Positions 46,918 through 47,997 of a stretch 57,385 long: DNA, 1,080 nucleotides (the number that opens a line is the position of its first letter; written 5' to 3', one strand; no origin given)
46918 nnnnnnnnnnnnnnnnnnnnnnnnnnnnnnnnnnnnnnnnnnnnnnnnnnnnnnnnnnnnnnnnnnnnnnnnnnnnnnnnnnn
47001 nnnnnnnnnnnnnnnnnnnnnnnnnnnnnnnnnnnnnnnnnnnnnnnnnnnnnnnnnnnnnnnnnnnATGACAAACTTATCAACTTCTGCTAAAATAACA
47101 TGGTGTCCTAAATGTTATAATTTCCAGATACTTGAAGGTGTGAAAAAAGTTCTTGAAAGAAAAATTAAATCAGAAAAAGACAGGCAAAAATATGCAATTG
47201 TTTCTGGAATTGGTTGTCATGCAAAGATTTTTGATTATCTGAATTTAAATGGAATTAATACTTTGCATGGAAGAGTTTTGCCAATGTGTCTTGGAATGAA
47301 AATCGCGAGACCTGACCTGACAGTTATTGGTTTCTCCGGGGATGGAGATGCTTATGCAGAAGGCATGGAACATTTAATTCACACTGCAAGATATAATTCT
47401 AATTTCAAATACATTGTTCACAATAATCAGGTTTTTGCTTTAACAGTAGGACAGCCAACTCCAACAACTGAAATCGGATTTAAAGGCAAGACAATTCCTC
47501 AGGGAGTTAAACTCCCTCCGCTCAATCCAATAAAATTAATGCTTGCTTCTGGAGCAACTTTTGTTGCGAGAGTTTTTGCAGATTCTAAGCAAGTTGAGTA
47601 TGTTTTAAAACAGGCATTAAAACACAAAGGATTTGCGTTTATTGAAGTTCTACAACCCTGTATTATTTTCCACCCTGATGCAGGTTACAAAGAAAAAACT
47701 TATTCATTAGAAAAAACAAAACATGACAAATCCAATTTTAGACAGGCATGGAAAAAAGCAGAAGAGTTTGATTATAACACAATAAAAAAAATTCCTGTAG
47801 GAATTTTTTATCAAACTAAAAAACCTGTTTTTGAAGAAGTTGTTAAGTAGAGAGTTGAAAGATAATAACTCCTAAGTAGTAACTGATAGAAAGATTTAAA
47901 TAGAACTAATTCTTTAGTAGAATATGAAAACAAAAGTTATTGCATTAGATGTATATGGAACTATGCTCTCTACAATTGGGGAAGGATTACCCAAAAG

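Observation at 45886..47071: Cyclodipeptide-synthase-like gene plus GNAT, translationally coupled inside a 2-oxoacid:ferredoxin oxidoreductase operon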

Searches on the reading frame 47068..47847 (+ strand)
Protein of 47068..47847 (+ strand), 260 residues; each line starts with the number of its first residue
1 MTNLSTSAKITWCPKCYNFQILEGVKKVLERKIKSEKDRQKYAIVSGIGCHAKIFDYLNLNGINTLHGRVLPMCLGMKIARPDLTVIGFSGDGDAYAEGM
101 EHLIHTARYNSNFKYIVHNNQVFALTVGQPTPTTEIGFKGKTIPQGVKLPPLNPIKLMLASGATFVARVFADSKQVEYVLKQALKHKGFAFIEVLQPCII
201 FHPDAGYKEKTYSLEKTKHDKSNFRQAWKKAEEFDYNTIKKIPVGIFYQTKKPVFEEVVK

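Call 3: search_protein_families(library=pfam, proteins=[window:47068-47847:+], max_evalue=1)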
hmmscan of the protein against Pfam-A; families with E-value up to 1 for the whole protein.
window:47068-47847:+ (260 aa): 2 families
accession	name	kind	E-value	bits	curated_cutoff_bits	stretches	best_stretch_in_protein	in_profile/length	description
PF02775.26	TPP_enzyme_C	-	1.1e-29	103.6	21.9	1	48-194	2-151/151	Thiamine pyrophosphate enzyme, C-terminal TPP binding domain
PF12367.13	PFO_beta_C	-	6.2e-11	42.6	24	1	207-259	13-61/66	Pyruvate ferredoxin oxidoreductase beta subunit C terminal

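Call 4: search_protein_families(library=ncbifam, proteins=[window:47068-47847:+], max_evalue=1)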
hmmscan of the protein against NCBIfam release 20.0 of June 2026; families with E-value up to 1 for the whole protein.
window:47068-47847:+ (260 aa): 51 families (the best 25 are shown)
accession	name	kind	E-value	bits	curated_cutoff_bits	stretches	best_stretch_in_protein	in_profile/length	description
NF008820.0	PRK11866.1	equivalog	1.7e-90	303.3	402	1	4-259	9-261/287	2-oxoacid ferredoxin oxidoreductase subunit beta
TIGR02177.1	PorB_KorB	subfamily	1.1e-72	244.9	261.9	1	11-258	2-255/286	2-oxoacid:acceptor oxidoreductase, beta subunit, pyruvate/2-ketoisovalerate family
NF008821.0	PRK11869.1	equivalog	1.7e-71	240.5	438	1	7-259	11-257/286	2-oxoacid ferredoxin oxidoreductase subunit beta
NF041171.1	Oxoac_fdxbeta_Archa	equivalog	3.9e-64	216.8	423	1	10-258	3-259/296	2-oxoacid:ferredoxin oxidoreductase subunit beta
NF007207.0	PRK09628.1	equivalog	3.5e-42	144.9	364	1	11-250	17-252/277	2-oxoglutarate ferredoxin oxidoreductase subunit beta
TIGR03336.1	IOR_alpha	equivalog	9.5e-14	50.6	650.9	1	12-219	358-552/595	indolepyruvate ferredoxin oxidoreductase subunit alpha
NF008818.0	PRK11864.1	subfamily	9.7e-09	34.8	405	1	83-199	92-209/300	3-methyl-2-oxobutanoate dehydrogenase subunit beta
NF008819.1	PRK11865.1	equivalog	1.2e-07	31.3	405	1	78-199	86-213/300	pyruvate synthase subunit PorB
NF004772.0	PRK06112.1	subfamily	5.2e-07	28.3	673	1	57-203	430-566/578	acetolactate synthase catalytic subunit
NF004813.0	PRK06163.1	equivalog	9.2e-07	28.8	240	1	68-135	60-127/202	hypothetical protein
NF005485.1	PRK07092.1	equivalog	1.5e-06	27.3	493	1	69-194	400-516/523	benzoylformate decarboxylase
NF006016.1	PRK08155.1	equivalog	5.1e-06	25.2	870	1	58-194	403-530/554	acetolactate synthase large subunit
NF009122.0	PRK12474.1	subfamily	7.6e-06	25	835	1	51-193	377-515/518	hypothetical protein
NF005114.0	PRK06546.1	equivalog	1.4e-05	23.8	893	1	70-195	413-528/578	pyruvate dehydrogenase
NF005760.0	PRK07586.1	equivalog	1.7e-05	24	363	1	51-194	373-512/514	acetolactate synthase large subunit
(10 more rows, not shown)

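Call 66: find_related_loci(query=window:47068-47847:+, collection=metagenome_contigs, flank=4000)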
Query window:47068-47847:+ (260 aa) in metagenome_contigs; peptide patterns used: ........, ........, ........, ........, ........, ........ (x = any residue, [..] = any of these).
600 stretches matched a pattern (row limit reached: there are more); 496 encode a relative of the query (tblastn E <= 1e-3); the best 80 are kept; 80 distinct loci.
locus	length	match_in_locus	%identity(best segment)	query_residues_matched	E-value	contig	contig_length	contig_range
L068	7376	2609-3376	82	2-257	2e-147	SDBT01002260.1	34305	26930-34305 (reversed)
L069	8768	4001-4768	81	2-257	4e-147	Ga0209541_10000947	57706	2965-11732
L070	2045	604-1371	80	2-257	6e-155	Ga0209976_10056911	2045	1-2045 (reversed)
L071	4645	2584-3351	77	2-257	1e-142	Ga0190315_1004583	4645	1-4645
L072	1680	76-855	77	1-260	2e-151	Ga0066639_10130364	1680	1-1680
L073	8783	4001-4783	77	2-259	6e-138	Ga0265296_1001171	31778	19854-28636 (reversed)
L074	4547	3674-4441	76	2-257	5e-140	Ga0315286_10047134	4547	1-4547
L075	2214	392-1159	76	2-257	8e-147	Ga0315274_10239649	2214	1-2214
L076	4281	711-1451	77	11-257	2e-139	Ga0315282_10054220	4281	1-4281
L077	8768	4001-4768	75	2-257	8e-137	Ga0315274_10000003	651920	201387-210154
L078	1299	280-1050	76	1-257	6e-149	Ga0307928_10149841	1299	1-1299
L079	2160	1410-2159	78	1-255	2e-145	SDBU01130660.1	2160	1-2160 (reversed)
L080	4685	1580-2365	74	1-259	1e-137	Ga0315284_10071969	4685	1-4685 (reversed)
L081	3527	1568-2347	75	3-259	4e-140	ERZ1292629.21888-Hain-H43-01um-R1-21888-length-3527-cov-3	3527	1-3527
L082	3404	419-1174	75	3-257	5e-140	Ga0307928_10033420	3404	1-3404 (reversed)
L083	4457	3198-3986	75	1-259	3e-137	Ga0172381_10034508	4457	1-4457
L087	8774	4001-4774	74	3-260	2e-134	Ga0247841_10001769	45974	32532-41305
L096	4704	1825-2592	75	2-257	3e-134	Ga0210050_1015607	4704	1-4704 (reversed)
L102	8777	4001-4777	74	4-259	3e-132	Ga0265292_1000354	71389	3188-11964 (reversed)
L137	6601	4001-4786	68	2-260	2e-126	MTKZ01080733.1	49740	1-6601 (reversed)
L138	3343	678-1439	70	4-258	3e-130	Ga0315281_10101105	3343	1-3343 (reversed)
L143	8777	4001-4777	71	3-260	4e-126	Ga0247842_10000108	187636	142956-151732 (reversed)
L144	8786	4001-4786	68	2-260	2e-126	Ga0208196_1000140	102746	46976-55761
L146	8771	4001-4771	71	3-257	4e-126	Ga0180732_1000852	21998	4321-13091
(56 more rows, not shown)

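Call 69: search_protein_families(library=pfam, proteins=[L137:3542-3985:+, L073:3420-3992:+, L143:3378-3860:+, L138:223-654:+, L096:1577-1813:+, L144:2943-3542:+, L146:3156-3986:+, L083:2494-3198:+, L102:3103-3984:+, L087:2601-3239:+], max_evalue=0.001)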
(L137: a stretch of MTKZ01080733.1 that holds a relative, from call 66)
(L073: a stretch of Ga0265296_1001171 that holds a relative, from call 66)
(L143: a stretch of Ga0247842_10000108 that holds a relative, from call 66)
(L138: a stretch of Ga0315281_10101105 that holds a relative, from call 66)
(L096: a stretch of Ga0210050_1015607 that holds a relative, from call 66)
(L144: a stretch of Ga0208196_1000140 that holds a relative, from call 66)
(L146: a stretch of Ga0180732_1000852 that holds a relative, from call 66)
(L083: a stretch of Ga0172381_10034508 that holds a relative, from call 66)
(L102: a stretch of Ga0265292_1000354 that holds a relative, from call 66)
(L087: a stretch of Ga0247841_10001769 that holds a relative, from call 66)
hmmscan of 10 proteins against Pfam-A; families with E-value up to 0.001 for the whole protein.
L137:3542-3985:+ (148 aa): 0 families

L073:3420-3992:+ (191 aa): 7 families
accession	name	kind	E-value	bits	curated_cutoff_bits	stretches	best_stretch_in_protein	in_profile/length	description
PF06821.19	Ser_hydrolase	-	9.4e-25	87.9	22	1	6-179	2-161/172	Serine hydrolase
PF00561.26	Abhydrolase_1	-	8.2e-13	49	25.8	1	5-98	3-102/245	alpha/beta hydrolase fold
PF12146.15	Hydrolase_4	-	5.1e-07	29.7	27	1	3-117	5-132/239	Serine aminopeptidase, S33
PF08538.16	DUF1749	-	1.7e-06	27.8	24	1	41-98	81-142/299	Protein of unknown function (DUF1749)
PF12697.13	Abhydrolase_6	-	4.3e-06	28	26.3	1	6-102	2-98/217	Alpha/beta hydrolase family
PF10230.15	LIDHydrolase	-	2e-05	24.9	27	0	47-106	65-126/262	Lipid-droplet associated hydrolase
PF12695.13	Abhydrolase_5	-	2.5e-05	24.6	27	0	21-109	16-100/164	Alpha/beta hydrolase family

L143:3378-3860:+ (161 aa): 2 families
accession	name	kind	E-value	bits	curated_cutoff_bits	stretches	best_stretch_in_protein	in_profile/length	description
PF01230.28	HIT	-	8.6e-11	42.8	21.5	1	25-109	2-90/98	HIT domain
PF11969.13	DcpS_C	-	7.1e-06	26.9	24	1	17-94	2-79/114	Scavenger mRNA decapping enzyme C-term binding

L138:223-654:+ (144 aa): 3 families
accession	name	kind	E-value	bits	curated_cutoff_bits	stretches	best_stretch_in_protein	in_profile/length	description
PF00583.31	Acetyltransf_1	-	2.4e-14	54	20.7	1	24-129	9-115/116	Acetyltransferase (GNAT) family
PF13508.13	Acetyltransf_7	-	7.6e-11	42.7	27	1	47-131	2-83/84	Acetyltransferase (GNAT) domain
PF13673.13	Acetyltransf_10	-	2.9e-09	37.4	23.6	1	38-133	20-110/128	Acetyltransferase (GNAT) domain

L096:1577-1813:+ (79 aa): 0 families

L144:2943-3542:+ (200 aa): 3 families
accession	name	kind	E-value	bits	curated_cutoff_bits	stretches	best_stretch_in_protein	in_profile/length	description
PF13302.13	Acetyltransf_3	-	3.3e-25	89.8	25.4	1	7-148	1-138/138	Acetyltransferase (GNAT) domain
PF00583.31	Acetyltransf_1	-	1.5e-07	32.1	20.7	1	45-147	18-116/116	Acetyltransferase (GNAT) family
PF13420.13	Acetyltransf_4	-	6.3e-07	30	24.3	1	40-155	27-142/155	Acetyltransferase (GNAT) domain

L146:3156-3986:+ (277 aa): 7 families
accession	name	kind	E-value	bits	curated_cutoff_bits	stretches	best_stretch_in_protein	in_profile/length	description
PF13649.12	Methyltransf_25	-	1e-17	65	27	1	50-148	1-95/97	Methyltransferase domain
PF08241.18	Methyltransf_11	-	1.1e-16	61.7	21.2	1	51-152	1-93/95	Methyltransferase domain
PF13847.12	Methyltransf_31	-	2.9e-11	43.7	27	1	50-171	7-119/145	Methyltransferase domain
PF08242.18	Methyltransf_12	-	2e-09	38.5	30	1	51-150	1-96/98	Methyltransferase domain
PF13489.12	Methyltransf_23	-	4.1e-08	33.6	27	1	39-180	15-142/164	Methyltransferase domain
PF01209.24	Ubie_methyltran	-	2.2e-05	24.4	20.1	1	43-149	43-146/233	ubiE/COQ5 methyltransferase family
PF05175.20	MTS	-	0.00067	19.8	23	1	30-147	13-127/170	Methyltransferase small domain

L083:2494-3198:+ (235 aa): 0 families

L102:3103-3984:+ (294 aa): 1 family
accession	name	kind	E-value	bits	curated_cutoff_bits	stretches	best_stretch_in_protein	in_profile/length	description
PF02498.22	Bro-N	-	3.6e-07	31.2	25.6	1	24-112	6-92/96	BRO family, N-terminal domain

L087:2601-3239:+ (213 aa): 0 families
